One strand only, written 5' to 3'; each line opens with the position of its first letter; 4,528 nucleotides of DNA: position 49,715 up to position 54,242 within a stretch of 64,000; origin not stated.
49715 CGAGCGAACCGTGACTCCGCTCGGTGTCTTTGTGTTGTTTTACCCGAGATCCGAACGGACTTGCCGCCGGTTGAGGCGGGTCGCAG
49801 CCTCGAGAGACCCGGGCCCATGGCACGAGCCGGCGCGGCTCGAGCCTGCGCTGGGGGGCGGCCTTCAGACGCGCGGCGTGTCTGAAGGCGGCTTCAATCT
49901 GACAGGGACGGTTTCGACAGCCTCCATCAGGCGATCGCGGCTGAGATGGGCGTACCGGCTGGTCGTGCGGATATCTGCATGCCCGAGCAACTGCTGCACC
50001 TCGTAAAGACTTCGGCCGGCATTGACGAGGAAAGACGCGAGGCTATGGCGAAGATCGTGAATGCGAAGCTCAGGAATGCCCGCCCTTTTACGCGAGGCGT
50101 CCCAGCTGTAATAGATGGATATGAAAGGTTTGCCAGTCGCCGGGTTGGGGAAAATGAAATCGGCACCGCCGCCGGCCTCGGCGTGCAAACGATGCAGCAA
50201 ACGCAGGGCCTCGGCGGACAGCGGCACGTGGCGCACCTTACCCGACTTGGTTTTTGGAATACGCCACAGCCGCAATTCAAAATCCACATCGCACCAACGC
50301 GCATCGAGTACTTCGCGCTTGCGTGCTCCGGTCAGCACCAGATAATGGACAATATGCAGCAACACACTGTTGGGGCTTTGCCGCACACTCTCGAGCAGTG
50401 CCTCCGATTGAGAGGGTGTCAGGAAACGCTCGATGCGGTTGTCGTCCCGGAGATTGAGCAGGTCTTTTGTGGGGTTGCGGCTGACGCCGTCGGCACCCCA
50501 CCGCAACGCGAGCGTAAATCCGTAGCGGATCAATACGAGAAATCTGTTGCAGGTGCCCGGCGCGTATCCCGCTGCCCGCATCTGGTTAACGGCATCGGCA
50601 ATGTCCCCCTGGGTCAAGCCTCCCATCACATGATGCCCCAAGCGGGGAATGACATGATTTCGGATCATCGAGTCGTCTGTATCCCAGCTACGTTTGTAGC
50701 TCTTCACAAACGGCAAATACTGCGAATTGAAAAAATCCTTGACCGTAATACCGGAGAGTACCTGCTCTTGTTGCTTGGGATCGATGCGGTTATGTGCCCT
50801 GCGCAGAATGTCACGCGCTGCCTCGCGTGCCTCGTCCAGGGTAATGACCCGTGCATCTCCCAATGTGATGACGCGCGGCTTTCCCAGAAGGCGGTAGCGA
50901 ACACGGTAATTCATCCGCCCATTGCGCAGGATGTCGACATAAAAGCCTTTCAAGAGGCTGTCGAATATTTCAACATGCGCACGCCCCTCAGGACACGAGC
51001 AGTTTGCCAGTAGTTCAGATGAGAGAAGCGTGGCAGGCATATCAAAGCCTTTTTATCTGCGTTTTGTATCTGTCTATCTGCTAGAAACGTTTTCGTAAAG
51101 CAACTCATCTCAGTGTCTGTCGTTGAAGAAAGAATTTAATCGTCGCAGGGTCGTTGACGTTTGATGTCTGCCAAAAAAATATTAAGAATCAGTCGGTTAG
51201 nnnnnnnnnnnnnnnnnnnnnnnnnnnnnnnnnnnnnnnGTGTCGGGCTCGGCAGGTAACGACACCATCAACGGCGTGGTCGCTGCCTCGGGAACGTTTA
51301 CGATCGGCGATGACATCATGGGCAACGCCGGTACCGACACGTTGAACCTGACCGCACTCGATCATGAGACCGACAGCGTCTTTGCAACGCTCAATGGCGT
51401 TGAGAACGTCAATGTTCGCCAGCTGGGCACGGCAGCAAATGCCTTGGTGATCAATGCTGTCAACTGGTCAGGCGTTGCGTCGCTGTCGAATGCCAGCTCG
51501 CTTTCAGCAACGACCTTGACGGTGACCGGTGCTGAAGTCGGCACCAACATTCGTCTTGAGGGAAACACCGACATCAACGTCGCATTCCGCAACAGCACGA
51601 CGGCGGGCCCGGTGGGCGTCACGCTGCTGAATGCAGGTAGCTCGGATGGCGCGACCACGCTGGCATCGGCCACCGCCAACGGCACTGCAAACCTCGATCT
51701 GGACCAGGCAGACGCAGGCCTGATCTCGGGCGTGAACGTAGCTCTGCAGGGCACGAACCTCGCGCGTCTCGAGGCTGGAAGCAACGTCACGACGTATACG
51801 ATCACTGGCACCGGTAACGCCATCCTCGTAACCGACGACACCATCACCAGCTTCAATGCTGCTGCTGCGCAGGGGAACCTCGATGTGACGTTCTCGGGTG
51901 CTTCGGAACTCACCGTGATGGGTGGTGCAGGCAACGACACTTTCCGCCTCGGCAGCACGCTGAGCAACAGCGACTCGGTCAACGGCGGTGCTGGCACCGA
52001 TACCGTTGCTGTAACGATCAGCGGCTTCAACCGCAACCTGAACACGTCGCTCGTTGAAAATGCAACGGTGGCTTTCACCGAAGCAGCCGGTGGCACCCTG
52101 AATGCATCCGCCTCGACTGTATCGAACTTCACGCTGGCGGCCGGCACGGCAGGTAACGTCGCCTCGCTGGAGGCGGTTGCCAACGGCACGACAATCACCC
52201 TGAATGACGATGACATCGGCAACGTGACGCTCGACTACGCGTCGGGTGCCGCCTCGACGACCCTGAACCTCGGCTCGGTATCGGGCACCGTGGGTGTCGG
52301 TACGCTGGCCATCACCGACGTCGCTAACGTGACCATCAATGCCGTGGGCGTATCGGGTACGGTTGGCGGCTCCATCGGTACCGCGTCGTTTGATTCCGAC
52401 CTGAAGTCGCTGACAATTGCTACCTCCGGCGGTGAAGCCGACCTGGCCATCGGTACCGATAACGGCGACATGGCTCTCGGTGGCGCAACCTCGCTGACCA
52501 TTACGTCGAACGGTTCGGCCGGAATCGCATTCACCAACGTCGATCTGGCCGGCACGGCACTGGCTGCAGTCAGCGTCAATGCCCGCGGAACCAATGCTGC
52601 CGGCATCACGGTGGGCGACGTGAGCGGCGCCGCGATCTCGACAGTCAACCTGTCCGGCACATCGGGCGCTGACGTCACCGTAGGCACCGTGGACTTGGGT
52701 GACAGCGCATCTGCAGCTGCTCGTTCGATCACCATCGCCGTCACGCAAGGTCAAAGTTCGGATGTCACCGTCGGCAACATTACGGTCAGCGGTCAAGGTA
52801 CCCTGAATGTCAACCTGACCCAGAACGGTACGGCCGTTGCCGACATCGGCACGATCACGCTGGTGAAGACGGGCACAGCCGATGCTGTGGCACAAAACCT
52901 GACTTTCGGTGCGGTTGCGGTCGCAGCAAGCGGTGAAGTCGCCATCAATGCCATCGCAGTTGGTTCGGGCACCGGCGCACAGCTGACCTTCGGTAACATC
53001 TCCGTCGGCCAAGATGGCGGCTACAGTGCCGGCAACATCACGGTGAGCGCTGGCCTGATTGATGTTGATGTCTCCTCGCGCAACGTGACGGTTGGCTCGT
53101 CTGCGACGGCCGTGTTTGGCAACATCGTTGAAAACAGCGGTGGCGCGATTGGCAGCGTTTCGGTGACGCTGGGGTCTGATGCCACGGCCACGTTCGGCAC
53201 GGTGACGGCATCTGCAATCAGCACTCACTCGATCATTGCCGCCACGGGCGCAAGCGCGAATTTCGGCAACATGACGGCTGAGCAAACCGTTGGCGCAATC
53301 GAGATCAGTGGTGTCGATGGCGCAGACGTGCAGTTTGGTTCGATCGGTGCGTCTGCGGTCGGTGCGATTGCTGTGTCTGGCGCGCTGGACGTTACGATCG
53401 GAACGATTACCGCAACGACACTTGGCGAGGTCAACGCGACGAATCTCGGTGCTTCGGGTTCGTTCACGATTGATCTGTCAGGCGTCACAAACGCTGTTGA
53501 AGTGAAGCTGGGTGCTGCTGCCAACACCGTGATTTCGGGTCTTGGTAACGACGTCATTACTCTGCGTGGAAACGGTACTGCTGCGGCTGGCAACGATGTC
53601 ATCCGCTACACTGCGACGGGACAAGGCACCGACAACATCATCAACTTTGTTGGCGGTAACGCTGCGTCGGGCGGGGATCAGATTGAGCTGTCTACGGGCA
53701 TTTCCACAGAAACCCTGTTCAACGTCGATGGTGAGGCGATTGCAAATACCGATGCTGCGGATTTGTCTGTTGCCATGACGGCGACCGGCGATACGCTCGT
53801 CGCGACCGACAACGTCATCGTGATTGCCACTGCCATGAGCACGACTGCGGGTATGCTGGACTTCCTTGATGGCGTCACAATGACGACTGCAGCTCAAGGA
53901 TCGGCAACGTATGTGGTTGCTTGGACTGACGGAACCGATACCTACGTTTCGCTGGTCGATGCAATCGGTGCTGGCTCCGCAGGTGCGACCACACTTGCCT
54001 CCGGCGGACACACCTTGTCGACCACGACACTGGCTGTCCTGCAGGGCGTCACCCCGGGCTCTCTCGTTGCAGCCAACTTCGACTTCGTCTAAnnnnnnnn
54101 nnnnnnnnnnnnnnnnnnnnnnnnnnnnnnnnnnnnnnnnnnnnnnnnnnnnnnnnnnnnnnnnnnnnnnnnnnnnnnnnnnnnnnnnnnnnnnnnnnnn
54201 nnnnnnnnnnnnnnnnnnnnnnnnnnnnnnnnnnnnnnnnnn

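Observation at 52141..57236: Sharply bounded 333-bp near-identical inverted tract inside otherwise diverged paralogues (gene-conversion footprint)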

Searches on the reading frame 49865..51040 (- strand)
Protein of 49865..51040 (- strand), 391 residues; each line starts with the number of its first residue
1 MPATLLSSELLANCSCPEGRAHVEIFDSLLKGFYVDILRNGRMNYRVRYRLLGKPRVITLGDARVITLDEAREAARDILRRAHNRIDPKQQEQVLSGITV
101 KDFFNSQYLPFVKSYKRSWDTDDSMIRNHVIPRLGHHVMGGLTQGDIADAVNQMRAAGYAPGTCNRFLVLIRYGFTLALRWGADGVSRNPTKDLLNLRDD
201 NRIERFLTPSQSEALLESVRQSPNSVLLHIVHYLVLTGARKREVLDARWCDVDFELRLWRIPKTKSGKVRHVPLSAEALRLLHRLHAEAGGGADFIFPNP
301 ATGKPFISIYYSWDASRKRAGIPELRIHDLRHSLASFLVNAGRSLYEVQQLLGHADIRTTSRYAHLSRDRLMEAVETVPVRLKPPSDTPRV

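Call 5: search_protein_families(library=pfam, proteins=[window:49865-51040:-], max_evalue=0.01)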
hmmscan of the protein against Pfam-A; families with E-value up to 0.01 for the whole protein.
window:49865-51040:- (391 aa): 3 families
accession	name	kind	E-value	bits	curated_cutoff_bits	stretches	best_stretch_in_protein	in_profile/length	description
PF00589.27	Phage_integrase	-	9e-30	104.1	27.1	1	206-367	2-169/172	Phage integrase family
PF13356.12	Arm-DNA-bind_3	-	5.6e-12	46.1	27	1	25-93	17-81/83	Arm DNA-binding domain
PF14659.12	Phage_int_SAM_3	-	0.0014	19.2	22.6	1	117-154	20-57/58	Phage integrase, N-terminal SAM-like domain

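Call 6: search_protein_families(library=ncbifam, proteins=[window:49865-51040:-], max_evalue=0.01)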
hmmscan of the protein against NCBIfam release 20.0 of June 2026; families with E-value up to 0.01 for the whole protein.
window:49865-51040:- (391 aa): 11 families
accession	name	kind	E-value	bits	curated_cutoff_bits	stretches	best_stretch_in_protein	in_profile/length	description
NF040815.2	recomb_XerA_Arch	equivalog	4.1e-27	95.4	220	1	194-373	84-261/263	site-specific tyrosine recombinase/integron integrase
TIGR02225.1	recomb_XerD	equivalog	8.2e-26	91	329.6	1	140-377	39-285/290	site-specific tyrosine recombinase XerD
NF001399.0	PRK00283.1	subfamily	2.5e-24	86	279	1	139-377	48-294/300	tyrosine recombinase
TIGR02224.1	recomb_XerC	equivalog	1.5e-23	83.6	335.15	1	138-375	40-286/295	tyrosine recombinase XerC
TIGR02249.1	integrase_gron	subfamily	2.9e-15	56.4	265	2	316-367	249-301/315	integron integrase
NF007246.0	PRK09692.1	domain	1.3e-11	43.8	434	1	50-358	49-367/413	integrase domain-containing protein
NF002331.0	PRK01287.1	subfamily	1.1e-09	37.8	371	2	327-373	273-319/365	site-specific tyrosine recombinase XerC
NF003462.0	PRK05084.1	equivalog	7.5e-09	34.8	267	1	325-378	303-356/360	tyrosine recombinase XerS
NF007370.0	PRK09870.1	subfamily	1.5e-07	31.3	221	1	198-367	4-180/200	tyrosine-type DNA invertase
NF011946.0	PRK15417.1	equivalog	1.4e-06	27.8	435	1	326-368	275-317/337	integron integrase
NF007371.0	PRK09871.1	subfamily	0.00053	19.6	222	1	205-368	5-176/198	tyrosine-type DNA invertase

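Call 39: find_related_loci(query=window:49865-51040:-, collection=metagenome_contigs, flank=10000)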
Query window:49865-51040:- (391 aa) in metagenome_contigs; peptide patterns used: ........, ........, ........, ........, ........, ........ (x = any residue, [..] = any of these).
600 stretches matched a pattern (row limit reached: there are more); 263 encode a relative of the query (tblastn E <= 1e-3); the best 80 are kept; 80 distinct loci.
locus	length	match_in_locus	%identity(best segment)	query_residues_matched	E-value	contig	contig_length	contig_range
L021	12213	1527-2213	35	158-391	5e-29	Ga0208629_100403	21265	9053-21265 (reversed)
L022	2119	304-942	33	155-376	3e-28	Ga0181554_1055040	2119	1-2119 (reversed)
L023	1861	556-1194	33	155-376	3e-28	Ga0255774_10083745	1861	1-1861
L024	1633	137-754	33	162-376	2e-28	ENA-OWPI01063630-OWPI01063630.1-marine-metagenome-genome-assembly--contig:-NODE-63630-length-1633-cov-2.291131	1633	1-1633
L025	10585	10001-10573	33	176-376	6e-28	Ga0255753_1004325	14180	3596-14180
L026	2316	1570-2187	33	162-376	9e-28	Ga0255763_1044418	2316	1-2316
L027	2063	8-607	36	189-391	6e-27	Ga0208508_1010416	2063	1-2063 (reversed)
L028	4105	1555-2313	31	117-378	6e-26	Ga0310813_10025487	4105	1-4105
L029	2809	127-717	35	185-370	1e-24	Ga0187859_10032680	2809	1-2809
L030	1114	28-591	32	180-377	2e-24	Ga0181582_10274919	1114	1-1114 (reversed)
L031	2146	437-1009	30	168-367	7e-23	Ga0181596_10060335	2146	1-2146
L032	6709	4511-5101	34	185-370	1e-22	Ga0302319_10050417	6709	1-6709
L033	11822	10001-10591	33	185-370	1e-22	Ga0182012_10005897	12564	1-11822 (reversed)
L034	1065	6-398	38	237-376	5e-23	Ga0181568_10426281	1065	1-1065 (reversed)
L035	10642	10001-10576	35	185-365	4e-22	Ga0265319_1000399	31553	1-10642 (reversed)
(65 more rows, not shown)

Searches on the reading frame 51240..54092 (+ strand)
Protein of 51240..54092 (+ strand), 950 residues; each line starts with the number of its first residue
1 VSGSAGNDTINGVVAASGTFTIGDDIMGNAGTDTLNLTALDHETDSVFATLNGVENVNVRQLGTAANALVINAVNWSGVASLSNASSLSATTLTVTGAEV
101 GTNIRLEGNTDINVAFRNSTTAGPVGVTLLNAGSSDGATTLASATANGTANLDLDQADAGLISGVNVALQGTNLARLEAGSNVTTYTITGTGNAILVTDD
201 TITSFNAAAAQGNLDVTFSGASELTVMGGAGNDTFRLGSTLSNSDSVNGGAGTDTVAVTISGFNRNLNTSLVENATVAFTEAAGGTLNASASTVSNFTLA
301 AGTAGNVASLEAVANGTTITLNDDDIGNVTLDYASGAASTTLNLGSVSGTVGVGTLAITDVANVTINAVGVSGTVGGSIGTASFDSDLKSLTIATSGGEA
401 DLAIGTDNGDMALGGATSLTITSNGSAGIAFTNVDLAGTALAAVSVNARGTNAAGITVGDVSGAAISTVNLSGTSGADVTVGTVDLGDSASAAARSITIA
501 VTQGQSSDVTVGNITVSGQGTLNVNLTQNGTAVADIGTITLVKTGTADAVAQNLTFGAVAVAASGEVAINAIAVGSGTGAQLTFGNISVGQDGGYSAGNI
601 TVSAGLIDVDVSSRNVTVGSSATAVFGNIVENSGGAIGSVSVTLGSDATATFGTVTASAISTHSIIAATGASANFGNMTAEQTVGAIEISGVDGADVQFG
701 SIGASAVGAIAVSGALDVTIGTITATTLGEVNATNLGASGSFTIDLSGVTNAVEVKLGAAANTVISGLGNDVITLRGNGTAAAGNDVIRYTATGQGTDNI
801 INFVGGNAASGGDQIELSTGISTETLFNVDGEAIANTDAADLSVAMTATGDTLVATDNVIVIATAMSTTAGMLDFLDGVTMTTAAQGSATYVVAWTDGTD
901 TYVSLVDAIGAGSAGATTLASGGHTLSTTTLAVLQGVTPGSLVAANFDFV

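Call 5: search_protein_families(library=pfam, proteins=[window:51240-54092:+], max_evalue=0.01)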
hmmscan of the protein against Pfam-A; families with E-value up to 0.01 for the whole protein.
window:51240-54092:+ (950 aa): 0 families

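Call 6: search_protein_families(library=ncbifam, proteins=[window:51240-54092:+], max_evalue=0.01)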
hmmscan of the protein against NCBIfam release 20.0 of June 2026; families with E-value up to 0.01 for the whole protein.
window:51240-54092:+ (950 aa): 0 families
